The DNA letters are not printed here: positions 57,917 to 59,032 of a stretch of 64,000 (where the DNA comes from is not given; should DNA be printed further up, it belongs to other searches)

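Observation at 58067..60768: Translationally coupled PhyH dioxygenase, TIM-barrel protein and Gfo/Idh/MocA oxidoreductase: a possible oxidative glycoside or cyclitol-processing module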

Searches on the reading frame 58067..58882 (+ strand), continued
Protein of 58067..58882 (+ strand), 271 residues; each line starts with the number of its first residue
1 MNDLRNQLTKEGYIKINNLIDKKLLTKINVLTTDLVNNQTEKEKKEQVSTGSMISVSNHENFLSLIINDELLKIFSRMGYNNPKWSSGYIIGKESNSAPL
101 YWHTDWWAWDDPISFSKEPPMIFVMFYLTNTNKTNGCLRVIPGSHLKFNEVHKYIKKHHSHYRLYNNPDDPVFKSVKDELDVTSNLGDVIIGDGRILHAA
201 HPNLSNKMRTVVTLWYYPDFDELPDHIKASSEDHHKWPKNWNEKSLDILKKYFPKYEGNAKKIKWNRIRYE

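Call 35: search_protein_families(library=pfam, alignment_id=A2, max_evalue=0.00001)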
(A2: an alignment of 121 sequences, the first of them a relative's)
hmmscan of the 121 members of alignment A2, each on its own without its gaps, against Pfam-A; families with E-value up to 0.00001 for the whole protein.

A. member 1, L002:7271-8143:+ (291 aa): 1 family
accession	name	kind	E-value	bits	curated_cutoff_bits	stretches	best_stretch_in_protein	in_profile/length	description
PF01261.30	AP_endonuc_2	-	2.1e-29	103.4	31.1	1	22-256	3-227/249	Xylose isomerase-like TIM barrel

B. families by the number of members that match (of 121 scanned): 118 families (the first 25 are shown)
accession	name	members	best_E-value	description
PF05721.19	PhyH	10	7.6e-38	Phytanoyl-CoA dioxygenase (PhyH)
PF01408.29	GFO_IDH_MocA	5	3.1e-23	Oxidoreductase family, NAD-binding Rossmann fold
PF00664.28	ABC_membrane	4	1.6e-48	ABC transporter transmembrane region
PF00884.28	Sulfatase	4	1.3e-45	Sulfatase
PF00005.33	ABC_tran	4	2.4e-34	ABC transporter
PF00107.32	ADH_zinc_N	4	7.5e-24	Zinc-binding dehydrogenase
PF16347.10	SGSH_C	4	2.3e-21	N-sulphoglucosamine sulphohydrolase, C-terminal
PF13847.12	Methyltransf_31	4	5.9e-15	Methyltransferase domain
PF16884.10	ADH_N_2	3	9.9e-32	N-terminal domain of oxidoreductase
PF01261.30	AP_endonuc_2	3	2.1e-29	Xylose isomerase-like TIM barrel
PF13472.12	Lipase_GDSL_2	3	1.4e-24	GDSL-like Lipase/Acylhydrolase family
PF08241.18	Methyltransf_11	3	8.5e-22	Methyltransferase domain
PF01380.27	SIS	3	2.3e-19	SIS domain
PF13649.12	Methyltransf_25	3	4.3e-19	Methyltransferase domain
PF22725.1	GFO_IDH_MocA_C3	3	1.1e-16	GFO/IDH/MocA C-terminal domain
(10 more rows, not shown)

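Call 36: find_encoding_contigs(protein=P0010, flank=10000, max_places=3)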
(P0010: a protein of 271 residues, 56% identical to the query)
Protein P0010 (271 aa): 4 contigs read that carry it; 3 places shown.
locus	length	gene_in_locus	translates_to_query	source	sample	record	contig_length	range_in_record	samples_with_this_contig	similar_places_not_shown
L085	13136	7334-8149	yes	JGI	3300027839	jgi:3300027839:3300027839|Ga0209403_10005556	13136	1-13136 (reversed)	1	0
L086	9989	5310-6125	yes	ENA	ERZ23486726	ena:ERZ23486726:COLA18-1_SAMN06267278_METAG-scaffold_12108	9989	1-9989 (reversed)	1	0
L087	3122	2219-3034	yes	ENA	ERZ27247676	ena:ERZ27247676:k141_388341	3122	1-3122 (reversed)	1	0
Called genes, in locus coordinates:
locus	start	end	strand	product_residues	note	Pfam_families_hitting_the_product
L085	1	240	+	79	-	?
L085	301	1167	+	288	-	PF00528:BPD_transp_1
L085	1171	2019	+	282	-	PF00528:BPD_transp_1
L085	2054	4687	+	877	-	PF01074:Glyco_hydro_38N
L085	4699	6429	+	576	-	-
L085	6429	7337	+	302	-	PF00480:ROK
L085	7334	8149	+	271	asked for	PF05721:PhyH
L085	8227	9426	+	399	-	PF01938:TRAM (weak), PF01135:PCMT (weak), PF05958:tRNA_U5-meth_tr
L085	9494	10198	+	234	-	PF00106:adh_short, PF13561:adh_short_C2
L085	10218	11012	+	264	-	PF02548:Pantoate_transf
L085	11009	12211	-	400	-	PF00916:Sulfate_transp, PF16983:MFS_MOT1 (weak)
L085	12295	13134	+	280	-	?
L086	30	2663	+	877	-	PF01074:Glyco_hydro_38N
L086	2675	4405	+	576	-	-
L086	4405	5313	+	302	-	PF00480:ROK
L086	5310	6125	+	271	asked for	PF05721:PhyH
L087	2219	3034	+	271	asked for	PF05721:PhyH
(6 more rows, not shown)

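Call 37: find_encoding_contigs(protein=P0016, flank=10000, max_places=3)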
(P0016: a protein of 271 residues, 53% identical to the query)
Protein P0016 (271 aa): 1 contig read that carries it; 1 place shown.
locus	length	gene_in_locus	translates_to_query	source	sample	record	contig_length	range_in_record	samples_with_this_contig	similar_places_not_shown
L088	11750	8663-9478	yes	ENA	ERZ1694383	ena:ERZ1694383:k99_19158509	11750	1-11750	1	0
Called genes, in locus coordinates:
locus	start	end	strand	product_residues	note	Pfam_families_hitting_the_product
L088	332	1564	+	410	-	PF01547:SBP_bac_1, PF13416:SBP_bac_8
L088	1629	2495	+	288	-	PF00528:BPD_transp_1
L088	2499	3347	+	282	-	PF00528:BPD_transp_1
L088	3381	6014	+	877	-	PF01074:Glyco_hydro_38N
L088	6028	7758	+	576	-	-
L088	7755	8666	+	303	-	PF00480:ROK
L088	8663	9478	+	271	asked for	PF05721:PhyH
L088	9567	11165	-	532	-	PF00732:GMC_oxred_N, PF01134:GIDA (faint), PF05199:GMC_oxred_C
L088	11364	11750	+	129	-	?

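Call 38: find_encoding_contigs(protein=P0009, flank=10000, max_places=3)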
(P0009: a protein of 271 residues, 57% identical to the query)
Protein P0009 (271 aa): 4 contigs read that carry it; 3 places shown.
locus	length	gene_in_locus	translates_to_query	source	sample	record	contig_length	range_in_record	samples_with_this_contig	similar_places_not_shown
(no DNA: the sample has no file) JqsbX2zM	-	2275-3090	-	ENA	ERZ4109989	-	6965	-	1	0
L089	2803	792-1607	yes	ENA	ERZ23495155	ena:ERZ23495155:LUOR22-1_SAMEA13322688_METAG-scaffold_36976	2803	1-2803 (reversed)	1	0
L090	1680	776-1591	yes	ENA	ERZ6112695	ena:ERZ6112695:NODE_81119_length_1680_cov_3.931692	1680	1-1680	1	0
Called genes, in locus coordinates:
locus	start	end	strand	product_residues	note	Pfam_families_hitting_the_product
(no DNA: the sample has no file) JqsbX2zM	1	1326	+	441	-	?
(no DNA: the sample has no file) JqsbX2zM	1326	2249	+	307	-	PF00480:ROK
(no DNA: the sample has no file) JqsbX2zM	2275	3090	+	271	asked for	PF05721:PhyH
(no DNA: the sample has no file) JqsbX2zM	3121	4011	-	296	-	PF00892:EamA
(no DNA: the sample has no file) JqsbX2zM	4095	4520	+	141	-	PF00903:Glyoxalase, PF13669:Glyoxalase_4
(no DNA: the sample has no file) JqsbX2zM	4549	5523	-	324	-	PF04116:FA_hydroxylase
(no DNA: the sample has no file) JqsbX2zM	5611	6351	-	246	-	PF02463:SMC_N (faint), PF00005:ABC_tran, PF13304:AAA_21 (faint)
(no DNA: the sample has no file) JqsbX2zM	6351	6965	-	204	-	?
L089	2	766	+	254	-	?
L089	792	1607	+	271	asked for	PF05721:PhyH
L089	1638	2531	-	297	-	PF00892:EamA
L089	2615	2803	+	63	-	?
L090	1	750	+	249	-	?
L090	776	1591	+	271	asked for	PF05721:PhyH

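Call 59: search_protein_families(library=ncbifam, proteins=[L003:7601-8665:+, L003:8681-9313:+, L003:9325-9885:+, L003:10862-11818:+, L003:17849-18772:+, L003:18784-19884:+, L002:8862-9920:+, L002:11194-12048:+, L002:12091-13053:+, L002:7271-8146:+], max_evalue=0.00001)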
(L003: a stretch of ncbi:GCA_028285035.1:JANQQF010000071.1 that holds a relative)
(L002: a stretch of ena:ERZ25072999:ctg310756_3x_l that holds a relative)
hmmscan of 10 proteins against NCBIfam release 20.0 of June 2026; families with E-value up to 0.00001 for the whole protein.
L003:7601-8665:+ (354 aa): 8 families
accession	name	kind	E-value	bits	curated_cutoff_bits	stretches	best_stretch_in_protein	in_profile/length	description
NF008481.0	PRK11382.1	equivalog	4.6e-49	167.4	430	1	16-341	11-335/340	fructoselysine 6-phosphate deglycase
TIGR01135.1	glmS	equivalog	1e-24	87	418.05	1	27-332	268-593/607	glutamine--fructose-6-phosphate transaminase (isomerizing)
NF001484.0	PRK00331.1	subfamily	1.9e-23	82.7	381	1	44-332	280-587/601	isomerizing glutamine--fructose-6-phosphate transaminase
NF046059.1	NagB_SO3506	equivalog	9e-21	74.5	430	1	27-315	15-299/330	glucosamine-6-phosphate deaminase NagB-II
NF040776.2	AlsR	equivalog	2.6e-10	39.7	400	1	35-152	116-230/279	transcriptional repressor AlsR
TIGR02128.1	G6PI_arch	equivalog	4.3e-10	39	213.9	1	50-277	21-239/308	bifunctional phosphoglucose/phosphomannose isomerase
NF008458.0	PRK11337.1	equivalog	6.5e-08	31.9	378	1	46-157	139-247/293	MurR/RpiR family transcriptional regulator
TIGR03127.2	RuMP_HxlB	equivalog_domain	1.4e-06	28.3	160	1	48-148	28-122/178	6-phospho-3-hexuloisomerase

L003:8681-9313:+ (210 aa): 10 families
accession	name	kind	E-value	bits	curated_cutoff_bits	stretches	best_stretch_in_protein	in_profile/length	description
TIGR03128.2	RuMP_HxlA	equivalog_domain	1.8e-75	253.1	200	1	3-205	1-203/205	3-hexulose-6-phosphate synthase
NF041755.1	RuMP_HxlAB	equivalog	8.5e-63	212.6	500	1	1-205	4-208/391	bifunctional 3-hexulose-6-phosphate synthase/6-phospho-3-hexuloisomerase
NF005442.0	PRK07028.1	equivalog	1.5e-51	175.4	593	1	2-209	5-212/430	bifunctional hexulose-6-phosphate synthase/ribonuclease regulator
NF009833.0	PRK13307.1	equivalog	2.3e-32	112.4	274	1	3-203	175-375/392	bifunctional 5,6,7,8-tetrahydromethanopterin hydro-lyase/3-hexulose-6-phosphate synthase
NF009832.1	PRK13306.1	subfamily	1.2e-29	103.4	250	1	2-207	4-210/215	3-dehydro-L-gulonate-6-phosphate decarboxylase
NF009831.0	PRK13305.1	equivalog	1.4e-24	86.7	294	1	2-191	5-195/220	3-keto-L-gulonate-6-phosphate decarboxylase UlaD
NF010386.0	PRK13813.1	equivalog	1.7e-12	47.4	208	1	2-108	6-112/216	orotidine 5'-phosphate decarboxylase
TIGR01740.1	pyrF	equivalog_domain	2.6e-10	40.3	92.3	1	4-113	2-114/216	orotidine-5'-phosphate decarboxylase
NF001273.0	PRK00230.1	equivalog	1.4e-06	27.9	193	0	2-103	6-107/233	orotidine-5'-phosphate decarboxylase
NF002231.0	PRK01130.1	subfamily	3e-06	26.4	189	0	88-193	111-216/230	putative N-acetylmannosamine-6-phosphate 2-epimerase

L003:9325-9885:+ (186 aa): 8 families
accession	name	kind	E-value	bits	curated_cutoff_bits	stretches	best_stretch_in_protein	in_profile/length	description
TIGR03127.2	RuMP_HxlB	equivalog_domain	1.1e-72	243.7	160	1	8-186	2-178/178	6-phospho-3-hexuloisomerase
NF041755.1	RuMP_HxlAB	equivalog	1.6e-53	182.1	500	1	5-186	215-391/391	bifunctional 3-hexulose-6-phosphate synthase/6-phospho-3-hexuloisomerase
NF012026.0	PRK15482.1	equivalog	6.1e-12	45.6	408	1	14-182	113-277/285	HTH-type transcriptional regulator MurR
NF040776.2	AlsR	equivalog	4.5e-11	42.2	400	1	7-139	100-237/279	transcriptional repressor AlsR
NF008458.0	PRK11337.1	equivalog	2.4e-10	39.8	378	1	5-140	110-250/293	MurR/RpiR family transcriptional regulator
NF008590.0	PRK11557.1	equivalog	4.4e-10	39.4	355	1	11-126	107-227/282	MurR/RpiR family transcriptional regulator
NF002805.0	PRK02947.1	subfamily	8.2e-07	28.4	135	0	75-112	104-141/247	sugar isomerase domain-containing protein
NF009222.0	PRK12570.1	subfamily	2.7e-06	26.5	255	0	75-140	135-200/307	N-acetylmuramic acid 6-phosphate etherase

L003:10862-11818:+ (318 aa): 24 families
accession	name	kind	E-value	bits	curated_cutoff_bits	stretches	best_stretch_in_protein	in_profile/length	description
NF006957.1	PRK09434.1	equivalog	1.4e-60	205.4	450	1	4-308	4-300/302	fructokinase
TIGR04382.1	myo_inos_iolC_N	equivalog_domain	5.7e-54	183.5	300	1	3-314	3-309/309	5-dehydro-2-deoxygluconokinase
TIGR02152.1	D_ribokin_bact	equivalog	8.8e-47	159.9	299.65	1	25-311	26-297/298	ribokinase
NF008353.0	PRK11142.1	equivalog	5e-40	137.9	341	1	26-317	31-306/307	ribokinase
NF040938.1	KDG_KDGal_kin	equivalog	2.2e-36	125.5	400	1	4-315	1-304/305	bifunctional 2-dehydro-3-deoxygluconokinase/2-dehydro-3-deoxygalactonokinase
NF049991.1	TagKinase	equivalog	9.4e-32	110.1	420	1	4-316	10-317/321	tagatose kinase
NF053626.1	RibKinHalex1628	equivalog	1.7e-31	109.9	330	1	30-315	34-292/293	ATP-dependent ribose-1-phosphate kinase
NF047869.1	myo_kin_aldol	exception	1.1e-29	103.3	600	1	3-317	8-334/586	bifunctional 5-dehydro-2-deoxygluconokinase/5-dehydro-2-deoxyphosphogluconate aldolase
NF041332.1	KDG_KDGal_kin_Halo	equivalog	1.9e-29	103.1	440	1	1-316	1-312/320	bifunctional 2-dehydro-3-deoxygluconokinase/2-dehydro-3-deoxygalactonokinase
NF041633.1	trifunc_aldol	exception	5.9e-24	84.4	700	1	3-197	243-440/580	KHG/KDPG aldolase/sugar kinase fusion protein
TIGR03168.1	1-PFK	subfamily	2.5e-22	79.2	216.4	1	31-312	32-297/305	hexose kinase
TIGR03828.1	pfkB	equivalog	2.8e-20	72.6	292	1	31-302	32-293/305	1-phosphofructokinase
NF007321.0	PRK09813.1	equivalog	3.9e-19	69.1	247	2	33-90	23-79/261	fructoselysine 6-kinase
NF041134.1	R1P_kin_Thcocales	equivalog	8e-19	68.1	500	1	12-268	17-245/291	ADP-dependent ribose-1-phosphate kinase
TIGR02198.1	rfaE_dom_I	equivalog_domain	2.8e-15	56.3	345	1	31-90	45-103/315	D-glycero-beta-D-manno-heptose-7-phosphate kinase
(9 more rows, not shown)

L003:17849-18772:+ (307 aa): 31 families (the best 25 are shown)
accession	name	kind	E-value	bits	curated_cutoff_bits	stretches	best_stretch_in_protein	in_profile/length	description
TIGR02152.1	D_ribokin_bact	equivalog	2.4e-109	365.3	299.65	1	6-301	1-296/298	ribokinase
NF008353.0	PRK11142.1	equivalog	4.9e-85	285.7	341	1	4-300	3-298/307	ribokinase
TIGR04382.1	myo_inos_iolC_N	equivalog_domain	4.3e-31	108.3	300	1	8-301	6-305/309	5-dehydro-2-deoxygluconokinase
TIGR03168.1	1-PFK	subfamily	1.6e-29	102.8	216.4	1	14-296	10-292/305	hexose kinase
TIGR03828.1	pfkB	equivalog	1.9e-27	96.1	292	1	14-296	10-292/305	1-phosphofructokinase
TIGR02198.1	rfaE_dom_I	equivalog_domain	2.8e-24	85.8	345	1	41-293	48-304/315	D-glycero-beta-D-manno-heptose-7-phosphate kinase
NF041134.1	R1P_kin_Thcocales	equivalog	9.9e-24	84.2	500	1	7-294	4-271/291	ADP-dependent ribose-1-phosphate kinase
NF053626.1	RibKinHalex1628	equivalog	1.6e-23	83.6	330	1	6-295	4-282/293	ATP-dependent ribose-1-phosphate kinase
NF041320.1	pfkB_Halo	equivalog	3.8e-21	75.8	400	1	33-293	30-284/302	1-phosphofructokinase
NF006957.1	PRK09434.1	equivalog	4.1e-21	75.8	450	1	5-301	3-302/302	fructokinase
NF007321.0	PRK09813.1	equivalog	1.3e-20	74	247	1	40-290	24-259/261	fructoselysine 6-kinase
NF007068.0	PRK09513.1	equivalog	1.6e-18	67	432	1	12-289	12-289/312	1-phosphofructokinase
NF040938.1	KDG_KDGal_kin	equivalog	2.8e-18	66.1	400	1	164-301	167-299/305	bifunctional 2-dehydro-3-deoxygluconokinase/2-dehydro-3-deoxygalactonokinase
NF008454.0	PRK11316.1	equivalog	8e-18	64.3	521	1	41-294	51-303/475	bifunctional D-glycero-beta-D-manno-heptose-7-phosphate kinase/D-glycero-beta-D-manno-heptose 1-phosphate adenylyltransferase HldE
NF041164.1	NucKinThplmales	equivalog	4.1e-17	62.3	450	1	187-287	172-273/295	nucleoside kinase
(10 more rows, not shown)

L003:18784-19884:+ (366 aa): 0 families

L002:8862-9920:+ (352 aa): 8 families
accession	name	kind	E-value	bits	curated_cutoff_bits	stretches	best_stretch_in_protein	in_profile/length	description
NF008481.0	PRK11382.1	equivalog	5.9e-52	176.9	430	1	24-339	20-335/340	fructoselysine 6-phosphate deglycase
TIGR01135.1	glmS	equivalog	6.6e-26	91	418.05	1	25-333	268-595/607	glutamine--fructose-6-phosphate transaminase (isomerizing)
NF001484.0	PRK00331.1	subfamily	3.1e-25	88.6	381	1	43-333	281-589/601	isomerizing glutamine--fructose-6-phosphate transaminase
NF046059.1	NagB_SO3506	equivalog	3.8e-20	72.5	430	1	29-313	19-299/330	glucosamine-6-phosphate deaminase NagB-II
TIGR02128.1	G6PI_arch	equivalog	2.9e-11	42.8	213.9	1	90-274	60-238/308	bifunctional phosphoglucose/phosphomannose isomerase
NF040776.2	AlsR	equivalog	3.4e-08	32.7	400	1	35-150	118-230/279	transcriptional repressor AlsR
NF006426.0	PRK08674.1-6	subfamily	3.1e-07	29.6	295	1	91-171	85-168/354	bifunctional phosphoglucose/phosphomannose isomerase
NF008458.0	PRK11337.1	equivalog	5.8e-07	28.8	378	1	78-155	170-247/293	MurR/RpiR family transcriptional regulator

L002:11194-12048:+ (284 aa): 4 families
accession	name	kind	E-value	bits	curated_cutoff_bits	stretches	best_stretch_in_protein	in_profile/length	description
TIGR01463.1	mtaA_cmuA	subfamily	5.9e-16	58.6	235.4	1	26-276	101-338/340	MtaA/CmuA family methyltransferase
NF004889.0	PRK06252.1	subfamily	4.6e-14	52.2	244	1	69-277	146-337/340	methylcobalamin:coenzyme M methyltransferase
NF040654.1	MtaA_Meth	equivalog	7.9e-13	48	400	1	66-276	141-335/337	methylcobamide:CoM methyltransferase MtaA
NF041608.1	methylcob_mtaseMtbA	equivalog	3.9e-06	26.2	600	1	25-276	104-337/339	methylcobamide:CoM methyltransferase MtbA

L002:12091-13053:+ (320 aa): 22 families
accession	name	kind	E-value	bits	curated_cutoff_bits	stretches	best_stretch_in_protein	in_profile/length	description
NF006957.1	PRK09434.1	equivalog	4.4e-57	193.9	450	1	3-308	3-300/302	fructokinase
TIGR04382.1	myo_inos_iolC_N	equivalog_domain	1.7e-51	175.3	300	1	4-314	4-309/309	5-dehydro-2-deoxygluconokinase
TIGR02152.1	D_ribokin_bact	equivalog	6.8e-45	153.7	299.65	1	29-311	30-297/298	ribokinase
NF008353.0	PRK11142.1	equivalog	3.8e-39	135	341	1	32-317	37-306/307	ribokinase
NF040938.1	KDG_KDGal_kin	equivalog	2.2e-34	119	400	1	4-315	1-304/305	bifunctional 2-dehydro-3-deoxygluconokinase/2-dehydro-3-deoxygalactonokinase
NF053626.1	RibKinHalex1628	equivalog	1.1e-31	110.5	330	1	34-315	38-292/293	ATP-dependent ribose-1-phosphate kinase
NF049991.1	TagKinase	equivalog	1.3e-29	103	420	1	4-317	10-318/321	tagatose kinase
NF047869.1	myo_kin_aldol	exception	1.1e-28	100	600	1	4-316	9-333/586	bifunctional 5-dehydro-2-deoxygluconokinase/5-dehydro-2-deoxyphosphogluconate aldolase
NF041332.1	KDG_KDGal_kin_Halo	equivalog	4.5e-24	85.5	440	1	1-316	1-312/320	bifunctional 2-dehydro-3-deoxygluconokinase/2-dehydro-3-deoxygalactonokinase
NF041633.1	trifunc_aldol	exception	9.7e-20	70.5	700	1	2-197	242-440/580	KHG/KDPG aldolase/sugar kinase fusion protein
NF007321.0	PRK09813.1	equivalog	6.6e-19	68.4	247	1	33-267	23-236/261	fructoselysine 6-kinase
NF041134.1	R1P_kin_Thcocales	equivalog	2.5e-18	66.5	500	1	34-267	37-244/291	ADP-dependent ribose-1-phosphate kinase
TIGR03168.1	1-PFK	subfamily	5.1e-17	61.7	216.4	1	32-303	33-290/305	hexose kinase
TIGR03828.1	pfkB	equivalog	4.6e-14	52.2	292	1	33-301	34-288/305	1-phosphofructokinase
TIGR02198.1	rfaE_dom_I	equivalog_domain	5.7e-14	52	345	1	35-91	48-104/315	D-glycero-beta-D-manno-heptose-7-phosphate kinase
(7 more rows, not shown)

L002:7271-8146:+ (291 aa): 1 family
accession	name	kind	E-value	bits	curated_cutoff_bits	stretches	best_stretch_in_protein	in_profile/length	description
NF009688.0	PRK13209.1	subfamily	2.9e-07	29.8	317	1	95-260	106-256/286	L-ribulose-5-phosphate 3-epimerase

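Call 60: predict_structure(alignment_id=A1)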
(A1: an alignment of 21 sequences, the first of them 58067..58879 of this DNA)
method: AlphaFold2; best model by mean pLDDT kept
length: 271 residues; sequences in the alignment: 21
mean_pLDDT: 94.8   pTM: 0.93
mean pLDDT of the five models: 94.8, 94.5, 94.0, 93.7, 92.9
residues with pLDDT >= 90: 249; 70-90: 20; 50-70: 2; < 50: 0
segments of 3 or more residues with pLDDT < 50: none
pLDDT, mean of each block of 10 residues (from residue 1): 87 98 96 96 91 96 97 97 97 95 95 96 98 98 96 86 89 95 98 98 96 98 96 89 97 95 92 80
secondary structure, 60 per line:
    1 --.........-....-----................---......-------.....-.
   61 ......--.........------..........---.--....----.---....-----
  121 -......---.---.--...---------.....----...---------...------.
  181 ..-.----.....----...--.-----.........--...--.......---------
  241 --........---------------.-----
elements in order: H3-11 E13-16 H22-37 H41-46 H60-66 H69-77 E84-93 E100-103 H112-115 E122-127 E138-140 H150-154 E180-182 E189-193 E198-200 E209-217 H225-231 H243-250
